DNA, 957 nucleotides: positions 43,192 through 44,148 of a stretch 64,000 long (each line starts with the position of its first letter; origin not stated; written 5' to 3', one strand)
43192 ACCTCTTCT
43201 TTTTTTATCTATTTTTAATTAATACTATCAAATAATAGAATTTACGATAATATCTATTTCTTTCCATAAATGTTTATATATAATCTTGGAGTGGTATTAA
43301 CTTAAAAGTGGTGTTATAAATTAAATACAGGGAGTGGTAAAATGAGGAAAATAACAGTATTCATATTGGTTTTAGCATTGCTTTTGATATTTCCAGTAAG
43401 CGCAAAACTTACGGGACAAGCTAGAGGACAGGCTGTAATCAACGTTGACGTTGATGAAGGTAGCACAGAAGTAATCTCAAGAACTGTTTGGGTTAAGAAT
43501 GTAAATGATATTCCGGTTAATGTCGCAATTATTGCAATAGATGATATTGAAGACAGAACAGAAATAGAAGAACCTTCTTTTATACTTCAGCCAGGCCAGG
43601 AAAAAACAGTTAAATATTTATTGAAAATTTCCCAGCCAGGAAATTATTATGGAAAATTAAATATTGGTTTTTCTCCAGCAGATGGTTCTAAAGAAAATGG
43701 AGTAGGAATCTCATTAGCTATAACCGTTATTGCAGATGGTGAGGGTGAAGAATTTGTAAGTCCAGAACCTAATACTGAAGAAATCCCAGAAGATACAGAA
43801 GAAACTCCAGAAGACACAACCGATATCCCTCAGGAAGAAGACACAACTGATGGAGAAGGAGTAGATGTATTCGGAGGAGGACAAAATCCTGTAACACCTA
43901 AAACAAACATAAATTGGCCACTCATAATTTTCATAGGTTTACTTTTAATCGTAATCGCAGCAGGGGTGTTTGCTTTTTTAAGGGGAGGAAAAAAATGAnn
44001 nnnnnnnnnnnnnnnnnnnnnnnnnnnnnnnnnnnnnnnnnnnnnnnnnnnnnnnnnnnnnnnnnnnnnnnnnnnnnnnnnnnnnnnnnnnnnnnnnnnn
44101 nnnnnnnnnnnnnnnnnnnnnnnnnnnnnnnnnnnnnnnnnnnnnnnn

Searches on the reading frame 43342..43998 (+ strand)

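Call 7: search_protein_families(library=ncbifam, proteins=[window:43342-43998:+], max_evalue=10)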
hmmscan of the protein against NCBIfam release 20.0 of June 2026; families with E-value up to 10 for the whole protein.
window:43342-43998:+ (218 aa): 4 families
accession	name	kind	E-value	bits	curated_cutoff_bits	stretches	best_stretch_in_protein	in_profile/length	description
NF053819.1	EF0750_LPXTG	subfamily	0.0015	19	47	1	150-211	49-100/105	EF2685/EF0750 family sortase-dependent surface protein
NF046073.1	UpsA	equivalog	0.031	14.4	130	1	22-104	34-115/136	pilin subunit UpsA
NF007392.0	PRK09918.1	subfamily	0.044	13.1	183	1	2-99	8-103/236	fimbria/pilus chaperone family protein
TIGR01167.1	LPXTG_anchor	domain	0.078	13.7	15.9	1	186-212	3-29/34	LPXTG cell wall anchor domain-containing protein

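Call 8: search_protein_families(library=pfam, proteins=[window:43342-43998:+], max_evalue=0.1)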
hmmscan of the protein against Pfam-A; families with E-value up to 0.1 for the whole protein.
window:43342-43998:+ (218 aa): 1 family
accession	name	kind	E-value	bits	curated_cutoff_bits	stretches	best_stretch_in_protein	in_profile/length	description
PF25249.1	Ig_CFAP65_7th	-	0.045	14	28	1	46-118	21-93/120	CFAP65, seventh Ig-like domain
